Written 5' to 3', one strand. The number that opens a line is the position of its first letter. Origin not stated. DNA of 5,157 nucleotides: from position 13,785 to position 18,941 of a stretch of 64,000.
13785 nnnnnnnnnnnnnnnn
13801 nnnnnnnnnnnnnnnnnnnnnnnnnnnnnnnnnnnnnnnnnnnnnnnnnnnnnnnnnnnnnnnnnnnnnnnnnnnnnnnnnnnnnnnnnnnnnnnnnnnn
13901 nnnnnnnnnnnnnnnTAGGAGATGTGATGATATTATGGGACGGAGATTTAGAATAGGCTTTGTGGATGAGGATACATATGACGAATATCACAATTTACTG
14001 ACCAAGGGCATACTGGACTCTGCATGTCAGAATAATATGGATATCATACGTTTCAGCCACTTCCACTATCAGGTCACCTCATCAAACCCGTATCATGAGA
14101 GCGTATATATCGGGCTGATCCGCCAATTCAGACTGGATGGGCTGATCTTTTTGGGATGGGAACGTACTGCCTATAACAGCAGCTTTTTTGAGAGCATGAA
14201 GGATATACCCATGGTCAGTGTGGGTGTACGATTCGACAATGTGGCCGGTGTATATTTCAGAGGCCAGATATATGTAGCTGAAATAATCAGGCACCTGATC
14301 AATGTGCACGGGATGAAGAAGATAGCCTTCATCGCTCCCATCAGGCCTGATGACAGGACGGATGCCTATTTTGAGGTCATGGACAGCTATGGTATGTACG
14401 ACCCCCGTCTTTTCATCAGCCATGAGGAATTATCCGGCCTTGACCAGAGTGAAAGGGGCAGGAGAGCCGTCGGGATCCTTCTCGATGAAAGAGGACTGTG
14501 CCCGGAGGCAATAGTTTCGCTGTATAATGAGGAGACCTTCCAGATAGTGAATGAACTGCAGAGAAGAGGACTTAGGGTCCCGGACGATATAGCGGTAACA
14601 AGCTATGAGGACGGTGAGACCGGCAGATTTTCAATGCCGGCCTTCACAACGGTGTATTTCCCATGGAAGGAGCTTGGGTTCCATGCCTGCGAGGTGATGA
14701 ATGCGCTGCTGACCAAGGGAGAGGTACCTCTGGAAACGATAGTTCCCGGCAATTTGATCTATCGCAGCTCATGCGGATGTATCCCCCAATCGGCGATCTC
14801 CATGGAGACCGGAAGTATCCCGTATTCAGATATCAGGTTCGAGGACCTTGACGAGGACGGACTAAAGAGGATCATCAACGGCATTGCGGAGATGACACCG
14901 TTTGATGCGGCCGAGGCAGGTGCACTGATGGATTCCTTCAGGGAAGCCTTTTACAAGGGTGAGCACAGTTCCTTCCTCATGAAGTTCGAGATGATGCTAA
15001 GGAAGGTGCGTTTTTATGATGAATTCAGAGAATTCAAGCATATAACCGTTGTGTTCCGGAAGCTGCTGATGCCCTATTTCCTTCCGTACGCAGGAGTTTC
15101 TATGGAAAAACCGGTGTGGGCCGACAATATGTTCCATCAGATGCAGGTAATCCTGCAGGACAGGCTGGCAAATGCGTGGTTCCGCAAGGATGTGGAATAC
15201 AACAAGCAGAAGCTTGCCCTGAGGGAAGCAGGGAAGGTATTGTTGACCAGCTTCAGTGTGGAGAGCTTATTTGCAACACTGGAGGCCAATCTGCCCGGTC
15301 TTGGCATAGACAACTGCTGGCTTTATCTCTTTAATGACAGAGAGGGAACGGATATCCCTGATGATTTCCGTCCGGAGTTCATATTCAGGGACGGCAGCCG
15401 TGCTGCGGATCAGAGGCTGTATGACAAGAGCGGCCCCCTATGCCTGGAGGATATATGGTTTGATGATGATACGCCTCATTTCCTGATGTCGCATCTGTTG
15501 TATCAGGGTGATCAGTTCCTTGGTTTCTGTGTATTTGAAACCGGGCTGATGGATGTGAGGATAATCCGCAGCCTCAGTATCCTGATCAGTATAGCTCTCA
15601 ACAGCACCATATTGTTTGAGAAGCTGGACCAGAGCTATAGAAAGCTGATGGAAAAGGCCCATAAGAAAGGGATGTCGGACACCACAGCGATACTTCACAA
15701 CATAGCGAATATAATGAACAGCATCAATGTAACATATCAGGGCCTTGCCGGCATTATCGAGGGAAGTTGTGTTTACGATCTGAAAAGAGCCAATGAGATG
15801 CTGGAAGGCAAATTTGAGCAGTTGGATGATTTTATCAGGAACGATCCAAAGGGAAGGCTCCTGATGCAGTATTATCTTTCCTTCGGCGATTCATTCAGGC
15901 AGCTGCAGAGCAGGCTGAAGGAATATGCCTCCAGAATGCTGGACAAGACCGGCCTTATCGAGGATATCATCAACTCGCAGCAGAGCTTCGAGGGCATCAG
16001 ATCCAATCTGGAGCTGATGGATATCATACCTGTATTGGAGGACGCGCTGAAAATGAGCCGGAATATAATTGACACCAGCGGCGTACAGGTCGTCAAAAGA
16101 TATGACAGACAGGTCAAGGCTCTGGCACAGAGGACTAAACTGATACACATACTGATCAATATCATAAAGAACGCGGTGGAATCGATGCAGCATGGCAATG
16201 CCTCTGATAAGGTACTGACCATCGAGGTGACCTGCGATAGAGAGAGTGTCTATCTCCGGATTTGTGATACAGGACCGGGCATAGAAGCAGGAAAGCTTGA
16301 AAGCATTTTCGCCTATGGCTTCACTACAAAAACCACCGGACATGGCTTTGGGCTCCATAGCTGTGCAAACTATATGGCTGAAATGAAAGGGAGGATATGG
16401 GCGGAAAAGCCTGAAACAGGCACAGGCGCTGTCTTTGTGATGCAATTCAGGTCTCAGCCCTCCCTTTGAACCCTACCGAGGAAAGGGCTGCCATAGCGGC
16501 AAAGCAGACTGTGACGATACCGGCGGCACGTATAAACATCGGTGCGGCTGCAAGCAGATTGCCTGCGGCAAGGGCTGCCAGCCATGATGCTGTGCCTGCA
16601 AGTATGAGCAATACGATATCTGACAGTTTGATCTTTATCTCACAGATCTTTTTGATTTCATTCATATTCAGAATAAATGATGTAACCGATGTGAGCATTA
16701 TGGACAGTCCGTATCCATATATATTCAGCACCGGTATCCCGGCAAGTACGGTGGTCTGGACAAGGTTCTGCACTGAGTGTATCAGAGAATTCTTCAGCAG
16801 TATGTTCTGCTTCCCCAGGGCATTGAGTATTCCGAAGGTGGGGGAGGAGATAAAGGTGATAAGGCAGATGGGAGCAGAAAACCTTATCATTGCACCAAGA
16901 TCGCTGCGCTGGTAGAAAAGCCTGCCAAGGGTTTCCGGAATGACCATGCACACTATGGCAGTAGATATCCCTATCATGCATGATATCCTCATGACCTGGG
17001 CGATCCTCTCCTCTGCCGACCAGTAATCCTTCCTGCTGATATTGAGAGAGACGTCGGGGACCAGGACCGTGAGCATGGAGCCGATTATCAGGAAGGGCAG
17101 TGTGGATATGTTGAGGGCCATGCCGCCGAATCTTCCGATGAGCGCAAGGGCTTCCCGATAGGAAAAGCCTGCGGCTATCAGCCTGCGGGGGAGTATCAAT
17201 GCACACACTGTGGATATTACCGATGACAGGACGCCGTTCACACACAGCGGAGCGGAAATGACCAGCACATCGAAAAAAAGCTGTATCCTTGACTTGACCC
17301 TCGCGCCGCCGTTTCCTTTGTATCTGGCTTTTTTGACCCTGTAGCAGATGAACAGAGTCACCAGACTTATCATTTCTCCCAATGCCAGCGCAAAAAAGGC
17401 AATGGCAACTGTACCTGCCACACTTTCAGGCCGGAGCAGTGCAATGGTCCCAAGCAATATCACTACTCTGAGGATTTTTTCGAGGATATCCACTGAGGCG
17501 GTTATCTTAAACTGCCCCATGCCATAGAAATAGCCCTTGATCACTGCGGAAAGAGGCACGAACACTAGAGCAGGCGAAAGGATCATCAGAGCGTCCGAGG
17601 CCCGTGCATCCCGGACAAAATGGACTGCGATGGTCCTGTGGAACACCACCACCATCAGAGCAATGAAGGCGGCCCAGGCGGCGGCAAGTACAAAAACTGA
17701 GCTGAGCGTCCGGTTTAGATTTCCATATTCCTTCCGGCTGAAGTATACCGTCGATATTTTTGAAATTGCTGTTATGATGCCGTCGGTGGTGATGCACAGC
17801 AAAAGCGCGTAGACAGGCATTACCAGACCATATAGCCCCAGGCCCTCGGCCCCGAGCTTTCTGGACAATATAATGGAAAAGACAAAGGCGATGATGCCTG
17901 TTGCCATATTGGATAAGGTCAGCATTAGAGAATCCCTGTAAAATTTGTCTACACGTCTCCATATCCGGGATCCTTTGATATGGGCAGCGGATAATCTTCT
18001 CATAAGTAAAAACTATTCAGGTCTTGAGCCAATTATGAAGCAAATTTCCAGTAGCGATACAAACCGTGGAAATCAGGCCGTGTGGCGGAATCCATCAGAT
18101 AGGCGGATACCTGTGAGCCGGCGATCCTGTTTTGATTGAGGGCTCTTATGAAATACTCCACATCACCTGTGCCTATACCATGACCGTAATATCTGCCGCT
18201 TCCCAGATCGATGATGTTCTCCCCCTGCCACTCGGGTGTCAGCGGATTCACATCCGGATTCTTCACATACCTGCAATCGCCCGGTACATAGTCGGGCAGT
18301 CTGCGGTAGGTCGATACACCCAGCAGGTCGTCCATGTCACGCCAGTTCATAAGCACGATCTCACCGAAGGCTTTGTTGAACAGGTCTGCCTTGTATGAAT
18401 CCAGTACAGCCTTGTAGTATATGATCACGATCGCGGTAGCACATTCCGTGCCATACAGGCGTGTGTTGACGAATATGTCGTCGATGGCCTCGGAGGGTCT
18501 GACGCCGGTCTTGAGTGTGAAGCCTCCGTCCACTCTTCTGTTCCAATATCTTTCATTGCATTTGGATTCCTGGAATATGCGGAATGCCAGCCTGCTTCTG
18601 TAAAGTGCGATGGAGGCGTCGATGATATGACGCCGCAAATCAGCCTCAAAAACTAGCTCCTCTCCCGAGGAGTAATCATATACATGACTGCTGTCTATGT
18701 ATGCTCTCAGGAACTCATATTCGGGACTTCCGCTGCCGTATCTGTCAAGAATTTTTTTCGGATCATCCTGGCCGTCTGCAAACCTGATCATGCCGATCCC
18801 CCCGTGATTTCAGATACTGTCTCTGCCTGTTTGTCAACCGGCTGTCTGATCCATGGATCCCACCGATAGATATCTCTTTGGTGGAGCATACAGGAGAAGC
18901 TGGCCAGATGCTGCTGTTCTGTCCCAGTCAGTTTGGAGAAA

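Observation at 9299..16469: Operon coupling two paralogous soluble LacI-core::histidine kinases to a REC-GGDEF regulator with a dead EAL domain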

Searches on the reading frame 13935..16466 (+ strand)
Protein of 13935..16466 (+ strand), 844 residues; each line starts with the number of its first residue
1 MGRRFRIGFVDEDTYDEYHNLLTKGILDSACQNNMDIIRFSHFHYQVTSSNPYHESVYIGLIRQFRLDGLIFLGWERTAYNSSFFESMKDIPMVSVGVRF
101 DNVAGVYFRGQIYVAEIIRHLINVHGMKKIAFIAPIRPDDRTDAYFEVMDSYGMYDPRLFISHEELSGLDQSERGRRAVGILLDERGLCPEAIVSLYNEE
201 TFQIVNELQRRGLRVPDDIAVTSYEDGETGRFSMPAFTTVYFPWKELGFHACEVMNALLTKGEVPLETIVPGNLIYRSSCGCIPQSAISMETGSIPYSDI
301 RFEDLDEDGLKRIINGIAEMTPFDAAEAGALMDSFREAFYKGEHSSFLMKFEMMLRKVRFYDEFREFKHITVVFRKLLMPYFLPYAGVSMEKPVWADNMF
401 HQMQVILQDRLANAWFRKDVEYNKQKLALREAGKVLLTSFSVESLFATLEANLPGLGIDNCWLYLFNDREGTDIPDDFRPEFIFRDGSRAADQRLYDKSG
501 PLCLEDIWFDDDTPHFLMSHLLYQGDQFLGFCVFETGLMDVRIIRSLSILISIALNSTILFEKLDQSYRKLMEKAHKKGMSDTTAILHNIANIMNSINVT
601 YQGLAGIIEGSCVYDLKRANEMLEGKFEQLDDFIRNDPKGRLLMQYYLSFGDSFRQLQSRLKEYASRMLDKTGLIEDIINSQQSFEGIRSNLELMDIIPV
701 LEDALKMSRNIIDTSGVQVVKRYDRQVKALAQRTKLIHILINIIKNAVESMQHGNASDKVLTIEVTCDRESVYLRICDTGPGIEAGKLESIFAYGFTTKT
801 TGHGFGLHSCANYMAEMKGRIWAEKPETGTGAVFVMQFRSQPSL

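Call 3: search_protein_families(library=pfam, proteins=[window:13935-16466:+], max_evalue=0.1)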
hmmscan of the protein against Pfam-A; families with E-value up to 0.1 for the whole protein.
window:13935-16466:+ (844 aa): 5 families
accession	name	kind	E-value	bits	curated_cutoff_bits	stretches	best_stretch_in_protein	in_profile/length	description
PF13377.12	Peripla_BP_3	-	8.9e-21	75.1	26.5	1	119-280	2-167/167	Periplasmic binding protein-like domain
PF02518.31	HATPase_c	-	4.2e-18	66.2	26.4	1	733-839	3-108/111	Histidine kinase-, DNA gyrase B-, and HSP90-like ATPase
PF14501.12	HATPase_c_5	-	6.8e-07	29.6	22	1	734-823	4-88/102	GHKL domain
PF13581.12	HATPase_c_2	-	0.072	13.5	27.4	0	745-817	41-112/127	Histidine kinase-like ATPase domain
PF05596.16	Taeniidae_ag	-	0.072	13.3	31.9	0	626-663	6-43/55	Taeniidae antigen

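Call 4: search_protein_families(library=ncbifam, proteins=[window:13935-16466:+], max_evalue=0.1)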
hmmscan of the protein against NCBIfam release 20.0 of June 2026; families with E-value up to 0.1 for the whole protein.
window:13935-16466:+ (844 aa): 73 families (the best 25 are shown)
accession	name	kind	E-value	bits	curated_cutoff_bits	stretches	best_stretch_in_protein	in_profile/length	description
NF008468.0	PRK11360.1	equivalog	1.7e-16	59.8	646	1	689-840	459-608/616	two-component system sensor histidine kinase AtoS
NF008298.1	PRK11086.1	subfamily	4.4e-15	55.1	520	1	730-836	418-521/529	DcuS/MalK family sensor histidine kinase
NF007688.0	PRK10364.1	equivalog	6e-15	54.9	479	1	696-837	311-448/460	two-component system sensor histidine kinase ZraS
NF052574.1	HisKinEspCMyxo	equivalog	7.8e-14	50.8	1200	1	691-837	487-634/785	serine histidine kinase EspC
NF041777.1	sens_FixL_Rhizob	equivalog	3.2e-13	49.1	850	1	728-836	371-477/485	sensor protein FixL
NF052440.1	TransRegGNTRPSEAE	equivalog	7.9e-13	48.2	400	1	51-269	104-321/333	HTH-type transcriptional regulator GntR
NF010411.0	PRK13837.1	equivalog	1e-12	46.9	647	1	720-838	545-673/828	two-component system VirA-like sensor kinase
NF007979.0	PRK10703.1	equivalog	1.6e-12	47.2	501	1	51-281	100-332/341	HTH-type transcriptional repressor PurR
NF007743.0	PRK10423.1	equivalog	3.7e-12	46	531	1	63-266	112-315/330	ribose operon transcriptional repressor RbsR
NF053867.1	SprKinKinDBac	equivalog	6.7e-12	44.6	775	1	717-825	379-483/500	sporulation kinase KinD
NF046044.1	PnpS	equivalog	7e-12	45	400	1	673-838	222-389/390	two-component system histidine kinase PnpS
NF052573.1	HisKinEspAMyxo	equivalog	1.5e-11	43.1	1400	1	691-839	460-610/755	serine histidine kinase EspA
TIGR01481.1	ccpA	equivalog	2.6e-11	43.5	442.35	1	8-278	64-327/330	catabolite control protein A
TIGR02956.1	TMAO_torS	equivalog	3.5e-11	42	676.5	1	695-837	537-679/967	TMAO reductase system sensor histidine kinase/response regulator TorS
NF006800.0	PRK09303.1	equivalog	5.8e-11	42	342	1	656-835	190-372/383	histidine kinase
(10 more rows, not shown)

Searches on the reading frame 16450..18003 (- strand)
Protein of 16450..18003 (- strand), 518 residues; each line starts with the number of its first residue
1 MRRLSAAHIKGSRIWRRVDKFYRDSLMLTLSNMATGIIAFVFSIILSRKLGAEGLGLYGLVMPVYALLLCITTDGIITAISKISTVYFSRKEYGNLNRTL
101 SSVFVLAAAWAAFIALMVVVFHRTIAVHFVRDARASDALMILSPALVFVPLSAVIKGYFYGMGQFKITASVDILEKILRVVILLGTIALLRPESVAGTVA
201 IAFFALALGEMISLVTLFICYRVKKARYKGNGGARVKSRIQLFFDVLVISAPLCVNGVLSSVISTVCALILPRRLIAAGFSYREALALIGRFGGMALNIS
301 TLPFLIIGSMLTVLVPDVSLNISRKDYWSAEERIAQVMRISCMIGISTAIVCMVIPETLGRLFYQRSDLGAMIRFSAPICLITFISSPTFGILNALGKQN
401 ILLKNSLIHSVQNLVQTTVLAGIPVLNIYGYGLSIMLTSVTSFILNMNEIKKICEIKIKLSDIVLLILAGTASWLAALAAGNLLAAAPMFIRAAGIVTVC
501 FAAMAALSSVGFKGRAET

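Call 60: search_protein_families(library=pfam, proteins=[window:16450-18003:-], max_evalue=0.001)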
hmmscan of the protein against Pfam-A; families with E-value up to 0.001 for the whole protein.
window:16450-18003:- (518 aa): 2 families
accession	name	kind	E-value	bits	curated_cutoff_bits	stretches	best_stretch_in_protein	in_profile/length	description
PF01943.22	Polysacc_synt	-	1.1e-23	84.4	28.2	1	23-316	3-268/274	Polysaccharide biosynthesis protein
PF01554.23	MatE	-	2.7e-08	34.1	24.9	1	30-181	4-157/161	MatE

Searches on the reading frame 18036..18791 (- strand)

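Call 60: search_protein_families(library=pfam, proteins=[window:18036-18791:-], max_evalue=0.001)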
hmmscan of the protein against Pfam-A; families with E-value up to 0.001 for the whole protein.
window:18036-18791:- (252 aa): 1 family
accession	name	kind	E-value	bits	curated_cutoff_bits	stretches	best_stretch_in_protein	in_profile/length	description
PF20085.5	TGL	-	1e-87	293.9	23.7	1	1-246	1-243/245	Protein-glutamine gamma-glutamyltransferase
